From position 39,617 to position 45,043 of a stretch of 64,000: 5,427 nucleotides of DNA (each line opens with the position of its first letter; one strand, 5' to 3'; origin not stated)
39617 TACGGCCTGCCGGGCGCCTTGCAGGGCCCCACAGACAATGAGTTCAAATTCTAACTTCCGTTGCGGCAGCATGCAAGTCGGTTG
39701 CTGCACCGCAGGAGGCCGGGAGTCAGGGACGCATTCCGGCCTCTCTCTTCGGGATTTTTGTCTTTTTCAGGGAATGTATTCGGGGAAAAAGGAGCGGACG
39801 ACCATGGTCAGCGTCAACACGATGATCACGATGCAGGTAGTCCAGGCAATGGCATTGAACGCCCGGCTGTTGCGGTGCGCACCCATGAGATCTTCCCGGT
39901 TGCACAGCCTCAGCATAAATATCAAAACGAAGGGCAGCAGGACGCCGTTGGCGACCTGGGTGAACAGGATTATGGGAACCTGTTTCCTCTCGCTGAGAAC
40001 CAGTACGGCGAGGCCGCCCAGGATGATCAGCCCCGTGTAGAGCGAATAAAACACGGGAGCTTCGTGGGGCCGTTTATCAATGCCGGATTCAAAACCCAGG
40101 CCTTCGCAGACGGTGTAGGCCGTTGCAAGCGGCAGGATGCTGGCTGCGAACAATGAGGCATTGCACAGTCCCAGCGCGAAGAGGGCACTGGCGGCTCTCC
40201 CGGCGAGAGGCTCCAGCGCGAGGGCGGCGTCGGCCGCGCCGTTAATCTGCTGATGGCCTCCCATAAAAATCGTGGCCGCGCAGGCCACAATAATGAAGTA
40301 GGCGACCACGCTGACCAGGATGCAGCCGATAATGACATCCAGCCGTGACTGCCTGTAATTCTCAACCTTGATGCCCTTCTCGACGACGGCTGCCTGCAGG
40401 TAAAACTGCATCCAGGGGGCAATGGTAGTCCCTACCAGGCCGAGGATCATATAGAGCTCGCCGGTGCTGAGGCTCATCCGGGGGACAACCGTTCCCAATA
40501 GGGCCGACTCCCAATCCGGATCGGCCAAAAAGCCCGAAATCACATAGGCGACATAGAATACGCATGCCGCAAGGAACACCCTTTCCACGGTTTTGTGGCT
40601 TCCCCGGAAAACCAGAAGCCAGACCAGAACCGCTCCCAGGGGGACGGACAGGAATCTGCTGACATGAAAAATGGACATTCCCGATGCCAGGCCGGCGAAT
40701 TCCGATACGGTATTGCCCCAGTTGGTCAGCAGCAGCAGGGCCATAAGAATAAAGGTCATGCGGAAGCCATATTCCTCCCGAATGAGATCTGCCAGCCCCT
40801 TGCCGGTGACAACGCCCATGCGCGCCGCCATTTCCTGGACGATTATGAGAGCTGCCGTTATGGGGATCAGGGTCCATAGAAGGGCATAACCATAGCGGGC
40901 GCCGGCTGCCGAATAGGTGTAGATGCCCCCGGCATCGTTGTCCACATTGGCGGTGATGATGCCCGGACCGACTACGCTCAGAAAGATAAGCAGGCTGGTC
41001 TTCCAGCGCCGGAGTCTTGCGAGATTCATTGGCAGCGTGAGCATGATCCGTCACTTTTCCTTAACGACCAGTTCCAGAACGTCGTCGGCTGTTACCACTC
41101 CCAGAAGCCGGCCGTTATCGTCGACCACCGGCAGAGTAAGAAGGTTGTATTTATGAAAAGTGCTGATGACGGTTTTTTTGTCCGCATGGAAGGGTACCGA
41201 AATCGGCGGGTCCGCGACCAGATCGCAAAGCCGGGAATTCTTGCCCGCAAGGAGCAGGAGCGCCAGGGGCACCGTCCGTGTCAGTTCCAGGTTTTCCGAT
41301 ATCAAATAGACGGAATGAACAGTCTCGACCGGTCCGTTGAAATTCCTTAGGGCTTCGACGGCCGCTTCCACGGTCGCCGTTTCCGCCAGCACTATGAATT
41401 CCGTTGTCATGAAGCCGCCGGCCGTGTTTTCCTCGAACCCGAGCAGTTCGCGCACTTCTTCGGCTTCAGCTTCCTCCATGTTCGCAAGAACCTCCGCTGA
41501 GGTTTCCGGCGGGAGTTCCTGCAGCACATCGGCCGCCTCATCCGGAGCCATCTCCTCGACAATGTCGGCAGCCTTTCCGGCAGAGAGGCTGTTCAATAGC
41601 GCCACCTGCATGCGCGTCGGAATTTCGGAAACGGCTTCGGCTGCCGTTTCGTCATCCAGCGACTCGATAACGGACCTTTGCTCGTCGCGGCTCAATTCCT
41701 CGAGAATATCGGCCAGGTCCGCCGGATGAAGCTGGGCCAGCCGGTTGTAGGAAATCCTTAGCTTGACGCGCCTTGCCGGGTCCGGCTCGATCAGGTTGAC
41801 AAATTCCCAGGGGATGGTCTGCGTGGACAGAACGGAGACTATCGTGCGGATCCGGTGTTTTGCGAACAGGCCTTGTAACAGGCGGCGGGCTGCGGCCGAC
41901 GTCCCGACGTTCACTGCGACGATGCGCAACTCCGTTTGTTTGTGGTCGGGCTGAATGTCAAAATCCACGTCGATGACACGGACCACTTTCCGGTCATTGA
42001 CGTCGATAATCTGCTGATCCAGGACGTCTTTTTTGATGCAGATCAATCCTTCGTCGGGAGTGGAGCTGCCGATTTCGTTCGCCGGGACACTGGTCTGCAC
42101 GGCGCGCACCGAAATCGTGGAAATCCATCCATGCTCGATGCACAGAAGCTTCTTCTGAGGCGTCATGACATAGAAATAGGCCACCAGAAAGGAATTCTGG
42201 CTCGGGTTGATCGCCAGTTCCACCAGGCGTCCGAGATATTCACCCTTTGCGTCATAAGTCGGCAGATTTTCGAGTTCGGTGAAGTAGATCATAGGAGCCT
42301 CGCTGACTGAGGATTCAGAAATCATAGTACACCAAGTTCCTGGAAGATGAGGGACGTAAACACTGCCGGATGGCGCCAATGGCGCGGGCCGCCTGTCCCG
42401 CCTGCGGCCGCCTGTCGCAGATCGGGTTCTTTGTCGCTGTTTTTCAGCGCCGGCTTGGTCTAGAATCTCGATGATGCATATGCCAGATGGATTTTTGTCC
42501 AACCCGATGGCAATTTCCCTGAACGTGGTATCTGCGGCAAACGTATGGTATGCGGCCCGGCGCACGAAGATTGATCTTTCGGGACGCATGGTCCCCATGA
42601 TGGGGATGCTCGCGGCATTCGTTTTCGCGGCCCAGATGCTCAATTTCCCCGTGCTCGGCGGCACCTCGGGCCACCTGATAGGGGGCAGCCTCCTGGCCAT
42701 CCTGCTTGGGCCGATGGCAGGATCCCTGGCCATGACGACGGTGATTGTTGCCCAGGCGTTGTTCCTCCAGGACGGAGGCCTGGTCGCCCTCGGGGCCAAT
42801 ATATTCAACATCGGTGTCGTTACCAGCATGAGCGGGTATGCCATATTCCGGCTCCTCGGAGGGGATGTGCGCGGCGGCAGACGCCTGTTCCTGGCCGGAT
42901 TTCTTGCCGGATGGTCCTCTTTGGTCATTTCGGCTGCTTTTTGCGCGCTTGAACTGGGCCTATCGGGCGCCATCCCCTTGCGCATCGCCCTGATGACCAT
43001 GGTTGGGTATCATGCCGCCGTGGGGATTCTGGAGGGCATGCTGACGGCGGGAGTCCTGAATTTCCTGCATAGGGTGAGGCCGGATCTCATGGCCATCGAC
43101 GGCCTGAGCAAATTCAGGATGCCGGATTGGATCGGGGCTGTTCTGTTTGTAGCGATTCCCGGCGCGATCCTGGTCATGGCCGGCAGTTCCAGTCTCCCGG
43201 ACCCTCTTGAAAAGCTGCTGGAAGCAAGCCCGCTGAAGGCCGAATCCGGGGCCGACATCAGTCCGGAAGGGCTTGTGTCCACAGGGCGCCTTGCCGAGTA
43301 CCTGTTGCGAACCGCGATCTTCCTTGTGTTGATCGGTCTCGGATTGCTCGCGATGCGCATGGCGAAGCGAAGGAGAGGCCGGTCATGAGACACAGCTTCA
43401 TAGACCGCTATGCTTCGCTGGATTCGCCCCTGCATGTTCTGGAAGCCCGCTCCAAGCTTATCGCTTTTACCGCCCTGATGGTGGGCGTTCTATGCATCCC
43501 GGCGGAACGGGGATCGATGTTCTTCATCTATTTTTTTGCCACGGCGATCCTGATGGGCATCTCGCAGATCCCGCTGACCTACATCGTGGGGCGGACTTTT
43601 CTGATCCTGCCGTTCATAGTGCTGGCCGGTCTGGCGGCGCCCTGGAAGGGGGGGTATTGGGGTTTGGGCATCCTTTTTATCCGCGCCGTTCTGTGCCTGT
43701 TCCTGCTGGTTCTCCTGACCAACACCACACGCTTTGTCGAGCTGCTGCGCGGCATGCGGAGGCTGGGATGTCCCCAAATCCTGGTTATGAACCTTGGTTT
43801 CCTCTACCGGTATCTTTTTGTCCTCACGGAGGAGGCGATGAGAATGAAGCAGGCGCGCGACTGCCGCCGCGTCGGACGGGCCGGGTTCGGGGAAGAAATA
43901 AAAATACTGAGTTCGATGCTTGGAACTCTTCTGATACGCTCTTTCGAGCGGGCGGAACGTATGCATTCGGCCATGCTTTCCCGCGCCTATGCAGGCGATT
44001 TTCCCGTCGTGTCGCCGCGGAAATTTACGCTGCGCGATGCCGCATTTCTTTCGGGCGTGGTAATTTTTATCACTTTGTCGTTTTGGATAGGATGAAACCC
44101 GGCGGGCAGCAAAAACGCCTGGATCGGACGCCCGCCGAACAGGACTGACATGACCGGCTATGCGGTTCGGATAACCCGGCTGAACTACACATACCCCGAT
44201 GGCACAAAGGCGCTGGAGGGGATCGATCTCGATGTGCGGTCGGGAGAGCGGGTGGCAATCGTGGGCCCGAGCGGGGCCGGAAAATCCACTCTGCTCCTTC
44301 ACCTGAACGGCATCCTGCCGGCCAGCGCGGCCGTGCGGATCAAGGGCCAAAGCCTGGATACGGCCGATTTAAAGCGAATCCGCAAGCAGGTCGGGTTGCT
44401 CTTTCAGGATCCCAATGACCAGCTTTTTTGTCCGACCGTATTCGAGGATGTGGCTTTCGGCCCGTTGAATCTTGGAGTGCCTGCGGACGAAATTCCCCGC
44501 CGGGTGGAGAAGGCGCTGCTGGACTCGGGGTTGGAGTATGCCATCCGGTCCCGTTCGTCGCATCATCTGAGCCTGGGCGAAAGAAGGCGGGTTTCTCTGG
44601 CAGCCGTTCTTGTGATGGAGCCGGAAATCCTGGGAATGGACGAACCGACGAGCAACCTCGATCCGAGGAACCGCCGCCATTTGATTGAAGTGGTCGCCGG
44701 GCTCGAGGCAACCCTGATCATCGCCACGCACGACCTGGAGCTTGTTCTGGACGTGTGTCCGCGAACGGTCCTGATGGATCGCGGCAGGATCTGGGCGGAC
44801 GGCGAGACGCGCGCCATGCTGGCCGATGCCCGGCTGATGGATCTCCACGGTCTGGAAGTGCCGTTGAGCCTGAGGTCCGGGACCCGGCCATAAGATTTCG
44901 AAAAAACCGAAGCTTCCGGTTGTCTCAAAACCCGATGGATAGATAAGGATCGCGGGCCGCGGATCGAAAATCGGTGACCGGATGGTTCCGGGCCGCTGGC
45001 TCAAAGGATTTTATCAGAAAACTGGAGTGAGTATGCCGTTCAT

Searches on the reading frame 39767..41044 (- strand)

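Call 12: search_protein_families(library=ncbifam, proteins=[window:39767-41044:-], max_evalue=0.00001)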
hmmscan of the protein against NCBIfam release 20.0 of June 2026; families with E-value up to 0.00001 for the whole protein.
window:39767-41044:- (425 aa): 3 families
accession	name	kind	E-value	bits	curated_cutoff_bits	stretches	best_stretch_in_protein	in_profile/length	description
NF001923.0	PRK00701.1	subfamily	3.6e-45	154.4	430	1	17-419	29-436/439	Mn(2+) uptake NRAMP transporter MntH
NF037982.1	Nramp_1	equivalog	1.1e-20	74.2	50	2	26-205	1-184/404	Nramp family divalent metal transporter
TIGR01197.1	nramp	subfamily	9.8e-18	64.6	272.5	1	22-260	4-262/390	metal ion transporter, metal ion (Mn2+/Fe2+) transporter (Nramp) family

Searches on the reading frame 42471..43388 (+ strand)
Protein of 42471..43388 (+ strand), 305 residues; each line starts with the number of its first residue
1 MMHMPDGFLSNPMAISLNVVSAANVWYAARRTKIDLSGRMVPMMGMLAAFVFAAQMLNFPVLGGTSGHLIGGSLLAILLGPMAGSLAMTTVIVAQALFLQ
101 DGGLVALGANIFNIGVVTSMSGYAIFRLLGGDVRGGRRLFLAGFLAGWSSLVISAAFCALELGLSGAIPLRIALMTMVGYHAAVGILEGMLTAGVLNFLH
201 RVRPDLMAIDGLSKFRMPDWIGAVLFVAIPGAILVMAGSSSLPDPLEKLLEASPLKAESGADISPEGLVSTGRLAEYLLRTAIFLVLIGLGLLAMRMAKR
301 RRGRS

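Call 14: search_protein_families(library=ncbifam, proteins=[window:42471-43388:+], max_evalue=1e-8)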
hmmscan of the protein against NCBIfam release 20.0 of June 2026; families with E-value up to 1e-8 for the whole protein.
window:42471-43388:+ (305 aa): 11 families
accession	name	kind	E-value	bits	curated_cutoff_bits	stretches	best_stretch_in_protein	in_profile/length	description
NF004902.0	PRK06265.1-1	equivalog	6e-53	179.7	219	1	2-209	1-205/213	cobalt transporter CbiM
NF005598.0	PRK07331.1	equivalog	2.4e-43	148.8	401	1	2-232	1-246/323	cobalt transporter CbiM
NF008873.0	PRK11909.1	equivalog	2.4e-41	142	225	1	2-206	1-217/230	cobalt transporter CbiM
NF006184.0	PRK08319.1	equivalog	7.6e-29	100.8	180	1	2-208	1-213/224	energy-coupling factor ABC transporter permease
NF004905.0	PRK06265.1-5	equivalog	1.2e-24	87.5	173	1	2-209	1-199/205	cobalt transporter CbiM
TIGR00123.1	cbiM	equivalog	2.8e-22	79.7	184.15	1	2-207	1-212/214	cobalt ECF transporter S component CbiM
NF004906.0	PRK06265.2-1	equivalog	2.1e-19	70.3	205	1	2-207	1-209/212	cobalt transporter CbiM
NF004907.0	PRK06265.2-2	subfamily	1.6e-17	63.8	200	1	2-209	21-219/221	cobalt transporter CbiM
NF004909.0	PRK06265.2-5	equivalog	2.8e-16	60.2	172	1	2-207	1-194/196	cobalt transporter CbiM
NF004903.0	PRK06265.1-3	equivalog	2.1e-15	56.7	193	1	1-209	1-200/211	cobalt transporter CbiM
NF004908.0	PRK06265.2-3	equivalog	2.9e-14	53.5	205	1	2-208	1-198/211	cobalt transporter CbiM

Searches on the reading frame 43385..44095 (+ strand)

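Call 14: search_protein_families(library=ncbifam, proteins=[window:43385-44095:+], max_evalue=1e-8)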
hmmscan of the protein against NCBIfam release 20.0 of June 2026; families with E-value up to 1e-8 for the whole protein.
window:43385-44095:+ (236 aa): 2 families
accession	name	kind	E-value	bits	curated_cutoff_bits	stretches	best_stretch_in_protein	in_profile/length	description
TIGR02454.1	ECF_T_CbiQ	equivalog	1.1e-34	120.1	111.8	1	20-200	2-200/200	cobalt ECF transporter T component CbiQ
NF012029.0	PRK15485.1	equivalog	2.3e-10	40.8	303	1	97-206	115-223/225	energy-coupling factor ABC transporter transmembrane protein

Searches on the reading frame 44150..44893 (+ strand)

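Call 14: search_protein_families(library=ncbifam, proteins=[window:44150-44893:+], max_evalue=1e-8)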
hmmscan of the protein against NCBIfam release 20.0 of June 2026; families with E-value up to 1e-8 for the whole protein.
window:44150-44893:+ (247 aa): 174 families (the best 25 are shown)
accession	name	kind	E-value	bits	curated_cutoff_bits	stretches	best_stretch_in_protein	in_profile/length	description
TIGR04521.1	ECF_ATPase_2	equivalog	5e-64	216.1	330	1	7-240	2-249/279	energy-coupling factor transporter ATPase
NF010157.0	PRK13636.1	equivalog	1.1e-63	215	463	1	3-230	3-236/285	cobalt transporter ATP-binding subunit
NF010171.0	PRK13652.1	equivalog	1.6e-60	204.6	476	1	9-239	7-241/277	cobalt transporter ATP-binding subunit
TIGR04520.1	ECF_ATPase_1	equivalog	1.2e-58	198.7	315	1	6-240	1-240/269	energy-coupling factor transporter ATPase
TIGR01166.1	cbiO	subfamily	3.1e-58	196.4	211.8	1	15-199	1-190/190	cobalt ABC transporter, ATP-binding protein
NF010155.0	PRK13634.1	equivalog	6.5e-55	186.5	413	1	12-242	9-252/290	energy-coupling factor ABC transporter ATP-binding protein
NF010158.0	PRK13637.1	equivalog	4.6e-53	180.2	390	1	6-238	3-247/287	energy-coupling factor transporter ATPase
NF010156.0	PRK13635.1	equivalog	2.5e-50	171.2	392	1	5-242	5-246/279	energy-coupling factor ABC transporter ATP-binding protein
NF010170.0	PRK13651.1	equivalog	2.7e-46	157.9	432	1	73-230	99-259/308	cobalt transporter ATP-binding subunit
NF010153.0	PRK13631.1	equivalog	2.3e-41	141.8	463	1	18-238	38-278/320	cobalt transporter ATP-binding subunit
TIGR02673.1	FtsE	equivalog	1.7e-38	132.4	264.85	1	6-213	2-214/214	cell division ATP-binding protein FtsE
NF010166.0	PRK13646.1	equivalog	1.9e-38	132.4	458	1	6-238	3-248/286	energy-coupling factor transporter ATPase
NF010159.0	PRK13638.1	equivalog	5.4e-38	130.9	489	1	10-239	6-239/271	energy-coupling factor ABC transporter ATP-binding protein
TIGR03375.1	type_I_sec_LssB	subfamily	1.5e-37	129.3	693.1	1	6-226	466-691/696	type I secretion system permease/ATPase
TIGR00972.1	3a0107s01c2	equivalog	2.2e-37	128.7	343.2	1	7-227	3-234/248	phosphate ABC transporter ATP-binding protein PstB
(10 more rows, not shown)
